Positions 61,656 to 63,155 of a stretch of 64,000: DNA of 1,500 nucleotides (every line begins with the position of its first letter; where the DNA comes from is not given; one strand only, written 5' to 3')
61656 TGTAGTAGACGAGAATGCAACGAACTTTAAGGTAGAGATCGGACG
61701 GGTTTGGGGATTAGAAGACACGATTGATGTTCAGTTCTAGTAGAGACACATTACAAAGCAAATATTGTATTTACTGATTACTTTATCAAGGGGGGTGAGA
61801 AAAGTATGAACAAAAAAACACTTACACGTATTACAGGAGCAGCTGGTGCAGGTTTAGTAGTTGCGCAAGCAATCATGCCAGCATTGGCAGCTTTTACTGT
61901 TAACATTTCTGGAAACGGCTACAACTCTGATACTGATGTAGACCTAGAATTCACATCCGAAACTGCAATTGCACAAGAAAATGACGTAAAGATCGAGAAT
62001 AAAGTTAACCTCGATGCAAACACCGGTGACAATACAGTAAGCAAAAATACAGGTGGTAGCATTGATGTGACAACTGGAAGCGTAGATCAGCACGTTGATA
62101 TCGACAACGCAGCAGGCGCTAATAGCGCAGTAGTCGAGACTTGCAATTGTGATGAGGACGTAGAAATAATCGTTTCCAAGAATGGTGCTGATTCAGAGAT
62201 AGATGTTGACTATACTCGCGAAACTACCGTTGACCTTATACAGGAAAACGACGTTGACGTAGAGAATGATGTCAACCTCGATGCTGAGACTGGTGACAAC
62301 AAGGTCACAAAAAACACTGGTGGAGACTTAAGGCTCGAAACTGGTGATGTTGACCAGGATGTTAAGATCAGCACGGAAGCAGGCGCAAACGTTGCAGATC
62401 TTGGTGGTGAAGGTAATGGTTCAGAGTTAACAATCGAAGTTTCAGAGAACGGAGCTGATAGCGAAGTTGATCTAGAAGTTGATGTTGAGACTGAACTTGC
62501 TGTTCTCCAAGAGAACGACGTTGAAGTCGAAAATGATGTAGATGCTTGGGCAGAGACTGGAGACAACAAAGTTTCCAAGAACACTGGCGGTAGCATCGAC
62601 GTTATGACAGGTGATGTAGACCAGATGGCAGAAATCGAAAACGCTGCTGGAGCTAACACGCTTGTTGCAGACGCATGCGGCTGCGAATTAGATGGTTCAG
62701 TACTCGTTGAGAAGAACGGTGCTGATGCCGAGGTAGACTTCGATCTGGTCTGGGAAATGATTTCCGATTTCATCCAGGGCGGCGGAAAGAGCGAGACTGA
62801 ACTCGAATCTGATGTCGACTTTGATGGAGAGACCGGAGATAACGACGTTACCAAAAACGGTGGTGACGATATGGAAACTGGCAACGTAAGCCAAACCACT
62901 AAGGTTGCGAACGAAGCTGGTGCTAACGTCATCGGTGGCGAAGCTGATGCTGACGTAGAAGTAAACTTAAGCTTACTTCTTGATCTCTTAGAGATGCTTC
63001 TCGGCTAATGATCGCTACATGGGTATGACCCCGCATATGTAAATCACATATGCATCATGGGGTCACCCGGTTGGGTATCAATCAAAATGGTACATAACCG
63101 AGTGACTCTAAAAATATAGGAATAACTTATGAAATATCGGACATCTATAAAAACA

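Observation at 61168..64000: Accessory locus encoding paralogous, extremely acidic secreted tandem-repeat proteins with a recurring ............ / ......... motif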

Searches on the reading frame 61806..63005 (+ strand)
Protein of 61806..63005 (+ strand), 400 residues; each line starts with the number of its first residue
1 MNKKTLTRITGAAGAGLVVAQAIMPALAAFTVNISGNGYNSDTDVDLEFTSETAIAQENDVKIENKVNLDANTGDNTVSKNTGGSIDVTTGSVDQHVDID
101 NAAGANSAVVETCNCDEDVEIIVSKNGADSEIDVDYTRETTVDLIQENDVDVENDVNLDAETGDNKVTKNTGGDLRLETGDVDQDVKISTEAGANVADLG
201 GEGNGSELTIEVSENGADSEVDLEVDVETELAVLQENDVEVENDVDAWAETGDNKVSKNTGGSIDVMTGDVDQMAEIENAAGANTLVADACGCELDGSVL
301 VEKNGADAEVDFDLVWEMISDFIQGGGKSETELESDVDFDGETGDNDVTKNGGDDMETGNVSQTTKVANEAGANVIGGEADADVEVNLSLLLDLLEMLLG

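Call 10: search_protein_families(library=pfam, proteins=[window:61806-63005:+], max_evalue=1)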
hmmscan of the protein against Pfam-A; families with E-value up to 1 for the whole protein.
window:61806-63005:+ (400 aa): 1 family
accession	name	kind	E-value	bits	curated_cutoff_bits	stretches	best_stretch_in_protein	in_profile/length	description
PF12970.12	DUF3858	-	0.002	18.7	27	1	33-102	15-83/116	Domain of Unknown Function with PDB structure (DUF3858)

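Call 11: search_protein_families(library=ncbifam, proteins=[window:61806-63005:+], max_evalue=1)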
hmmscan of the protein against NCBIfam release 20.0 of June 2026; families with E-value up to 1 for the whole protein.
window:61806-63005:+ (400 aa): 1 family
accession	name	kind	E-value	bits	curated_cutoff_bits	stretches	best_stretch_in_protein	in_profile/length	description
NF011785.1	PRK15249.1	exception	0.097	12.1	550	1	3-54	166-217/253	fimbrial biogenesis chaperone StbB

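Call 13: find_homologous_proteins(query=window:61806-63005:+, max_evalue=0.001)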
Query window:61806-63005:+ (400 aa): 102 proteins with E <= 0.001 among 8000 candidates.
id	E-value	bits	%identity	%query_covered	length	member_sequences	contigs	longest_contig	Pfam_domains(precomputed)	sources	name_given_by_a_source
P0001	4.3e-240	815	100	100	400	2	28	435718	-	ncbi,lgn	-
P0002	3.5e-135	469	59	100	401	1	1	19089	-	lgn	-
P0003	6.0e-123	429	56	100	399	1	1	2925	-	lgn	-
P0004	4.0e-115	403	54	99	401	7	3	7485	-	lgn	-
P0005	1.7e-112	395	51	97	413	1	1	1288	-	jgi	jgi:hypothetical protein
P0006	3.1e-103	364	52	96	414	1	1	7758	-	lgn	-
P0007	4.4e-103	364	50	100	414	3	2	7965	-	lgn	-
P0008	7.2e-103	363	51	100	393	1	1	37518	-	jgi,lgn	-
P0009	1.7e-97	345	51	100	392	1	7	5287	-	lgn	-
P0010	1.2e-71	260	38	98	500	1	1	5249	-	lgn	-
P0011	1.3e-70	257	36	100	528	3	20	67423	-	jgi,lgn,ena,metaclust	metaclust:\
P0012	5.5e-70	255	44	93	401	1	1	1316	-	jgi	jgi:hypothetical protein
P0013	8.5e-68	248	39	92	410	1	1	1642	-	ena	-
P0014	9.0e-68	248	41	97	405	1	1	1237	-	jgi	jgi:hypothetical protein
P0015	1.3e-67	247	41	74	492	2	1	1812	-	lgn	-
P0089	1.5e-22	99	32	93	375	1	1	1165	-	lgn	-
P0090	2.9e-21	95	33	51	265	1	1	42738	-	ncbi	-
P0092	1.8e-19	89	29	72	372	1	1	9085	-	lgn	-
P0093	9.7e-18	83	28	69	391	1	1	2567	-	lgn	-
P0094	2.7e-16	78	32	73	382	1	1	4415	-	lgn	-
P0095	1.4e-15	76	31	87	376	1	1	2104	-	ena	-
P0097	1.5e-13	69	33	67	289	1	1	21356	-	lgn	-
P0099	6.5e-9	54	31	65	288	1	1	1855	-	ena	-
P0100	1.0e-8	53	29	64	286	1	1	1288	-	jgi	-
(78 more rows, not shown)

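Call 14: search_solved_structures(query=window:61806-63005:+, max_evalue=10, show_alignments=2)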
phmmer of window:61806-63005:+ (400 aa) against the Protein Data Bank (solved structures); distinct sequences matched with E-value up to 10: 1.
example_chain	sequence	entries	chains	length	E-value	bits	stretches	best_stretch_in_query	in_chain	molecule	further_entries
7q9y_A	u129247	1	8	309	0.22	14.2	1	47-180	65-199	Clostridium perfringens beta toxin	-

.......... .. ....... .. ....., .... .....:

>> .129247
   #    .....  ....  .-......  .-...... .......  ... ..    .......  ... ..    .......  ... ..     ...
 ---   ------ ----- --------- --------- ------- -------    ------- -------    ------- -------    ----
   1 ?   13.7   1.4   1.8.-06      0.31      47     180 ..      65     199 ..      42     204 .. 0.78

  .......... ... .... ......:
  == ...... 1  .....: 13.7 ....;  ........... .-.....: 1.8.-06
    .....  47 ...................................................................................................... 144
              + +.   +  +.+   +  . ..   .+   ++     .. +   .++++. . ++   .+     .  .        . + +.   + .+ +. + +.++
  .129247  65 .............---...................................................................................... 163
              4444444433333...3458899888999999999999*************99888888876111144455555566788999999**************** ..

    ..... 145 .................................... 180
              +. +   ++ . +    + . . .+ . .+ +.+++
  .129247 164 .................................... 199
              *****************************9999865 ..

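Call 15: find_encoding_contigs(protein=P0001, flank=10000, max_places=4)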
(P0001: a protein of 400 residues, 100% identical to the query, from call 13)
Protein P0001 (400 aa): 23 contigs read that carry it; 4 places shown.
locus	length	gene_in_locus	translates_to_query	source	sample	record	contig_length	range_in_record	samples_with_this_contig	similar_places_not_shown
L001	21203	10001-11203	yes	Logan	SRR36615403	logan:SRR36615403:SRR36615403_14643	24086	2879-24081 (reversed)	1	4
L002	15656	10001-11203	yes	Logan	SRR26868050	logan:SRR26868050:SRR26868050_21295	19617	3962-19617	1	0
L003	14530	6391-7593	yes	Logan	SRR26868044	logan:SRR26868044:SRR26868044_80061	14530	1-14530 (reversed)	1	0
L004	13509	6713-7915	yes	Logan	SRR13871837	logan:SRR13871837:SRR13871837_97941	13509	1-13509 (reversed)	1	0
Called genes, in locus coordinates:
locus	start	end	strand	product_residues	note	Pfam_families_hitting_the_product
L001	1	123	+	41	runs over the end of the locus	?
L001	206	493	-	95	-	-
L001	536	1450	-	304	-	-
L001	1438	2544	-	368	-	-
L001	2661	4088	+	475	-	PF00749:tRNA-synt_1c, PF19269:Anticodon_2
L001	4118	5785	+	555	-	PF01368:DHH, PF02272:DHHA1, PF17768:RecJ_OB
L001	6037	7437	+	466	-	PF01336:tRNA_anti-codon, PF00152:tRNA-synt_2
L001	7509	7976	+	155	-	PF04073:tRNA_edit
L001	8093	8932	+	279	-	PF00768:Peptidase_S11, PF13354:Beta-lactamase2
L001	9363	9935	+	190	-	PF11611:DUF4352 (faint)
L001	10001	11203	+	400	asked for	-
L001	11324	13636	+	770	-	-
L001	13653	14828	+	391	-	-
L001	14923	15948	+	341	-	PF00188:CAP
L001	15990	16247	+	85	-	-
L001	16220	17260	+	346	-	-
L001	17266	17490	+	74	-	-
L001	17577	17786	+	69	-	-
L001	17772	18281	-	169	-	-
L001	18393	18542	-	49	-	-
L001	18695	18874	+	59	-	-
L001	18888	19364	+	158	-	PF11181:YflT (weak)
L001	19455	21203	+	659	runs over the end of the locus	PF13188:PAS_8 (faint), PF13426:PAS_9 (weak), PF00989:PAS (weak), PF13426:PAS_9, PF08447:PAS_3, PF00512:HisKA, PF02518:HATPase_c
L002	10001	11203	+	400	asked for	-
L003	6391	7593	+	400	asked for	-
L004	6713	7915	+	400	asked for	-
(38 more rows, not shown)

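Call 25: search_protein_families(library=pfam, proteins=[L001:11324-13633:+, L001:13653-14825:+, L001:14923-15945:+, L001:16220-17257:+, L001:15990-16244:+, L001:17266-17487:+], max_evalue=0.1)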
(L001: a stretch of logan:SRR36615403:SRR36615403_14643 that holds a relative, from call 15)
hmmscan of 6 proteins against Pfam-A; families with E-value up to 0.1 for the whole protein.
L001:11324-13633:+ (770 aa): 0 families

L001:13653-14825:+ (391 aa): 0 families

L001:14923-15945:+ (341 aa): 1 family
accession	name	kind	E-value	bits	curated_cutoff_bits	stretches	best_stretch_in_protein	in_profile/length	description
PF00188.32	CAP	-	1.8e-13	51.8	21.1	1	64-169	2-104/117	Cysteine-rich secretory protein family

L001:16220-17257:+ (346 aa): 0 families

L001:15990-16244:+ (85 aa): 0 families

L001:17266-17487:+ (74 aa): 1 family
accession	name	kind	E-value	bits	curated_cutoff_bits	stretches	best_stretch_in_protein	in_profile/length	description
PF06945.18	DUF1289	-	0.068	13.5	27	0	18-29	11-22/47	Protein of unknown function (DUF1289)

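Call 27: predict_structure(alignment_id=A1)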
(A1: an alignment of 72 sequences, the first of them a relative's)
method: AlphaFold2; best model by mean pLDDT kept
length: 400 residues; sequences in the alignment: 72
mean_pLDDT: 78.9   pTM: 0.65
mean pLDDT of the five models: 78.9, 76.3, 75.0, 69.4, 67.4
residues with pLDDT >= 90: 45; 70-90: 286; 50-70: 31; < 50: 38
segments of 3 or more residues with pLDDT < 50: 1-25, 380-387, 397-400
pLDDT, mean of each block of 10 residues (from residue 1): 34 39 52 84 83 84 85 82 80 89 83 76 89 87 90 92 84 84 91 85 79 90 87 89 91 82 84 88 82 76 84 84 74 87 80 76 82 69 46 53
secondary structure, 60 per line:
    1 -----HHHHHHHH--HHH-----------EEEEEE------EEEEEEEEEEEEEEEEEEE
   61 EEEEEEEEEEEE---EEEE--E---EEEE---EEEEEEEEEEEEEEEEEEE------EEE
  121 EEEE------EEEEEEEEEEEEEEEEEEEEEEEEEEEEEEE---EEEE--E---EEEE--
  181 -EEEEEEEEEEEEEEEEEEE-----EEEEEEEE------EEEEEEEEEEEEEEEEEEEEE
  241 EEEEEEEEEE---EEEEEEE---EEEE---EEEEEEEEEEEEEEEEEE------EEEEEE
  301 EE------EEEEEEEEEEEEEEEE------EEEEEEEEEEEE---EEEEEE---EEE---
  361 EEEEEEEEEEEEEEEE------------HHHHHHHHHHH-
elements in order: H6-13 E30-35 E42-72 E76-79 E86-89 E93-111 E118-124 E131-161 E165-168 E175-178 E182-200 E206-213 E220-250 E254-260 E264-267 E271-288 E295-302 E309-324 E331-342 E346-351 E355-357 E361-376 H389-399

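Call 30: fold_search(model_id=the predicted structure, library=pdb)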
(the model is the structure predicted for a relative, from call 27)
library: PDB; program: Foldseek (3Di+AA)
matches with E <= 10: 191; with E <= 0.001: 0
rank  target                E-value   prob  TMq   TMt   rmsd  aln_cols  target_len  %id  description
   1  9u4u_A                4.6e-03  0.08  0.06  0.11  33.0       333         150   10  Structure of the functional amyloid FapC from Pseudomonas sp.UK4 (released 2025-08-06)
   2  8c50_A                7.7e-02  0.01  0.06  0.06  41.0       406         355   10  Pontibacter korlensis curli subunit CsgA (released 2023-06-28)
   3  5awf_E                9.3e-02  0.05  0.09  0.09  42.2       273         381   10  Crystal structure of SufB-SufC-SufD complex from Escherichia coli (released 2015-11-11)
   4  5awf_A                9.3e-02  0.04  0.08  0.09  40.4       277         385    9  Crystal structure of SufB-SufC-SufD complex from Escherichia coli (released 2015-11-11)
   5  5uyt_B                9.3e-02  0.01  0.05  0.05  42.7       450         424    9  Crystal structure of ice binding protein from an Antarctic bacterium Flavobacteriaceae (released 2017-10-25)
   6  6n2b_A                1.1e-01  0.01  0.04  0.05  45.4       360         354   10  The Crystal Structure of Caldicellulosiruptor kristjanssonii Tapirin C-terminal domain (released 2018-12-19)
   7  3zpp                  1.2e-01  0.01  0.04  0.04  43.0       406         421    7  Structure of the Streptococcus pneumoniae surface protein and adhesin PfbA (released 2013-05-29)
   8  4kh3                  1.2e-01  0.01  0.05  0.04  50.8       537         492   10  Structure of a bacterial self-associating protein (released 2014-01-15)
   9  4z05_A                1.3e-01  0.01  0.05  0.06  40.0       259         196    9  C. bescii Family 3 pectate lyase mutant E84A (released 2015-12-23)
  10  3p4g_C                2.3e-01  0.01  0.04  0.05  44.5       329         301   14  X-ray crystal structure of a hyperactive, Ca2+-dependent, beta-helical antifreeze protein from an Antarctic bacterium (released 2011-04-27)
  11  9j4l_B                2.7e-01  0.01  0.05  0.05  41.2       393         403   10  Crystal structure of GH9l Inulin fructotransferases (IFTase) (released 2024-09-04)
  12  5awf_B                3.1e-01  0.01  0.06  0.05  41.7       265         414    8  Crystal structure of SufB-SufC-SufD complex from Escherichia coli (released 2015-11-11)
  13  2zu0_A                3.3e-01  0.01  0.06  0.05  38.6       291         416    8  Crystal structure of SufC-SufD complex involved in the iron-sulfur cluster biosynthesis (released 2009-03-10)
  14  9ozl_C                3.3e-01  0.01  0.04  0.05  43.6       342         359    8  Crystal structure of the polysaccharide lyase RbmB from Vibrio cholerae (released 2026-03-11)
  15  4z06_B                3.5e-01  0.01  0.04  0.08  39.8       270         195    8  C. bescii Family 3 pectate lyase double mutant K108A/R133A in complex with ALPHA-D-GALACTOPYRANURONIC ACID (released 2015-12-23)
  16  3p4g_A                3.6e-01  0.01  0.04  0.05  44.7       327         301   15  X-ray crystal structure of a hyperactive, Ca2+-dependent, beta-helical antifreeze protein from an Antarctic bacterium (released 2011-04-27)
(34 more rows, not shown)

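Call 34: search_solved_structures(query=A1, max_evalue=10, show_alignments=3)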
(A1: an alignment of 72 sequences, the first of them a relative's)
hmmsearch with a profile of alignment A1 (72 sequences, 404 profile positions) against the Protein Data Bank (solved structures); distinct sequences matched with E-value up to 10: 0.

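Call 35: list_cluster_members(proteins=[P0001, P0089, P0095, P0097, P0099, P0100, P0092, P0093, P0094, P0090])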
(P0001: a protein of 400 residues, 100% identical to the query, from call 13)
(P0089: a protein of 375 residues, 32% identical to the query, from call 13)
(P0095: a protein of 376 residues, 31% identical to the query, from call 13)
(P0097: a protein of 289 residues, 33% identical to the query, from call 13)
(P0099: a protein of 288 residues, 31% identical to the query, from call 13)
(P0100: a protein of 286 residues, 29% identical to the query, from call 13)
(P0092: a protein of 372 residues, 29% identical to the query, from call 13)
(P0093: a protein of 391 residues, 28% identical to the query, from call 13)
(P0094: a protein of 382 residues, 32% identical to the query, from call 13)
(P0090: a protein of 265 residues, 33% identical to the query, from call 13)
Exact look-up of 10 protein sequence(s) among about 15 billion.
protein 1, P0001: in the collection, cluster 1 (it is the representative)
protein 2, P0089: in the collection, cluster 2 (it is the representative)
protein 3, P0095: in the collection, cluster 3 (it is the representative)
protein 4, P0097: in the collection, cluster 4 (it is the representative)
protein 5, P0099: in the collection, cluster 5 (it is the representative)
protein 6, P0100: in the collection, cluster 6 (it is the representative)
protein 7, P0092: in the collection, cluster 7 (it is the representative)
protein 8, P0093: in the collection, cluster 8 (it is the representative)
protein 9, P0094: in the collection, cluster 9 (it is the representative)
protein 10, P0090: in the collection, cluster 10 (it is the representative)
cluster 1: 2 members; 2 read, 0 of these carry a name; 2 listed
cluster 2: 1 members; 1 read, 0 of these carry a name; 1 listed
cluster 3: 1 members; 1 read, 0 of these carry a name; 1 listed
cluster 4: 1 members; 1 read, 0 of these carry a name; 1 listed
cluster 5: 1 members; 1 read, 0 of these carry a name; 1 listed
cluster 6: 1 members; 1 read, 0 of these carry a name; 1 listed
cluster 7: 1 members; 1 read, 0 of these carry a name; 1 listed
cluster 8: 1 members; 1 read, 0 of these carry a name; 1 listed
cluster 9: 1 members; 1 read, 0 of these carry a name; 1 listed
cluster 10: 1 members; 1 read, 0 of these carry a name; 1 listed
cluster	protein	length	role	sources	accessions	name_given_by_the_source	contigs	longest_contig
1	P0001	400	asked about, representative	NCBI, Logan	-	-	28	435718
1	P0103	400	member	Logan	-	-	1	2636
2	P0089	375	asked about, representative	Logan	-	-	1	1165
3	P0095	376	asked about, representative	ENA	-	-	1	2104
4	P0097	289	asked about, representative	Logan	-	-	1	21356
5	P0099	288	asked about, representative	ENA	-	-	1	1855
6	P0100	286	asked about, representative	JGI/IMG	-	-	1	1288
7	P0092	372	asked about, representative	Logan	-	-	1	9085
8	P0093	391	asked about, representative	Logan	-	-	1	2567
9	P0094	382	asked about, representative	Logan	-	-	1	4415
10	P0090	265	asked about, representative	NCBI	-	-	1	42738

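Call 38: find_related_loci(query=A2, collection=genome_contigs, flank=7000)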
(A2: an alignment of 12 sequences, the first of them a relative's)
Query A2 (400 aa) in genome_contigs; peptide patterns used: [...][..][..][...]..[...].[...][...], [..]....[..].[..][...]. (x = any residue, [..] = any of these).
84 stretches matched a pattern; 12 encode a relative of the query (tblastn E <= 1e-3); 12 distinct loci.
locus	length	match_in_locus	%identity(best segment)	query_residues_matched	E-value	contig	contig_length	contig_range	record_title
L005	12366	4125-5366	50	1-400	4e-114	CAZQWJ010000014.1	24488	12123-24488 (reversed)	MAG TPA_asm: uncultured Candidatus Saccharibacteria bacterium isolate SRP193661_co1_99 genome assembly, contig: NODE_211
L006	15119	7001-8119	41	4-377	1e-68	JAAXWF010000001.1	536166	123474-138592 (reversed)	MAG: candidate division WWE3 bacterium isolate W9_Combined_metabat1_117 W9_Combined_metabat1_117_NODE_3, whole genome sh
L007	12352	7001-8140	38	3-379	4e-54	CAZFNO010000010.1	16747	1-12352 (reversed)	MAG TPA_asm: uncultured Gammaproteobacteria bacterium isolate binchicken_co134_351 genome assembly, contig: NODE_7389_le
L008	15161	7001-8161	36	1-388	2e-50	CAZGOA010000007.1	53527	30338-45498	MAG TPA_asm: uncultured Gammaproteobacteria bacterium isolate binchicken_co277_142 genome assembly, contig: NODE_1178_le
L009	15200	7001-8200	35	8-400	1e-49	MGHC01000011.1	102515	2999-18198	MAG: Candidatus Woesebacteria bacterium RIFCSPLOWO2_01_FULL_39_10 rifcsplowo2_01_scaffold_2422, whole genome shotgun seq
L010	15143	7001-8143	36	31-398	3e-47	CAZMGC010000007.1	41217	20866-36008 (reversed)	MAG TPA_asm: uncultured Gammaproteobacteria bacterium isolate SRP278252_co2_146 genome assembly, contig: NODE_1715_lengt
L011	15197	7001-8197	33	1-390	5e-45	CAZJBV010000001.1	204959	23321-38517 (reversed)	MAG TPA_asm: uncultured Gammaproteobacteria bacterium isolate binchicken_co144_1014 genome assembly, contig: NODE_129_le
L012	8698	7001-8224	33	7-399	9e-44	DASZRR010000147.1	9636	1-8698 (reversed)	MAG TPA_asm: Patescibacteria group bacterium isolate SMAG_U6029 k141_929761, whole genome shotgun sequence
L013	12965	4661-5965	35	8-400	1e-52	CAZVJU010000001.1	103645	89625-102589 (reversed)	MAG TPA_asm: uncultured Gammaproteobacteria bacterium isolate SRP050083_co3_9 genome assembly, contig: NODE_59_length_10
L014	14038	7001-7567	33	16-309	4e-12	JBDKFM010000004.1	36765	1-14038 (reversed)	MAG: Candidatus Parcubacteria bacterium isolate farmington_2019_sw_WHONDRS-S19S_0053_A_bin.46 scaffold_0000274, whole ge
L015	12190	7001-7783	34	38-371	2e-10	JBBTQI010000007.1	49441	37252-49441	MAG: Patescibacteria group bacterium isolate H43-bin163_1 H43_bin163_1_000000000007, whole genome shotgun sequence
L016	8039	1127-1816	28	38-376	6e-6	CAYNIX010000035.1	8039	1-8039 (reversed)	MAG TPA_asm: uncultured Candidatus Saccharibacteria bacterium isolate binchicken_co22_215 genome assembly, contig: NODE_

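Call 62: search_protein_representatives(alignment_id=A1)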
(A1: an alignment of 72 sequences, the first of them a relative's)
Query: 72 sequences, 404 profile positions. Proteins with E-value up to 0.001 (for the whole library): 3470; up to 1e-10: 2427; up to 1e-30: 1127. The best 150 are listed.
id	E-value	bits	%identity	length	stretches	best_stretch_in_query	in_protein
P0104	8.3e-167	571.7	-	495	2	53-401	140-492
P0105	1.4e-159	547.9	-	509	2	28-401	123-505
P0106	1.9e-146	504.6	-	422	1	2-400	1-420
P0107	2.8e-146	504.1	-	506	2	2-326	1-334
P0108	1.4e-145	501.8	-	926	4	27-378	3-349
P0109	8.7e-144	495.9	-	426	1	1-399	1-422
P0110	2.3e-143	494.5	-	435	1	1-399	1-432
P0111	1.7e-142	491.7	-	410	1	1-401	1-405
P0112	3.0e-142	490.8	-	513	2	1-325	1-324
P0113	2.8e-139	481.1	-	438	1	6-401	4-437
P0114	1.3e-138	478.9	-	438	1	1-401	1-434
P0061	3.6e-138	477.4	-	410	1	1-402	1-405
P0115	7.9e-138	476.3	-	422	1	1-401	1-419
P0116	9.6e-137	472.7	-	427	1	1-400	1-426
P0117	1.4e-136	472.1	-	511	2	4-325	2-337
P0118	3.2e-136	471.0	-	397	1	5-401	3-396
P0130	1.4e-131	455.7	-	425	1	3-400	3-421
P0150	9.2e-124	430.0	-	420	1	1-402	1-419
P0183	1.3e-114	399.8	-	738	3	3-315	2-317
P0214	8.4e-107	374.1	-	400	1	1-400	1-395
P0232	2.6e-103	362.6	-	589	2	57-397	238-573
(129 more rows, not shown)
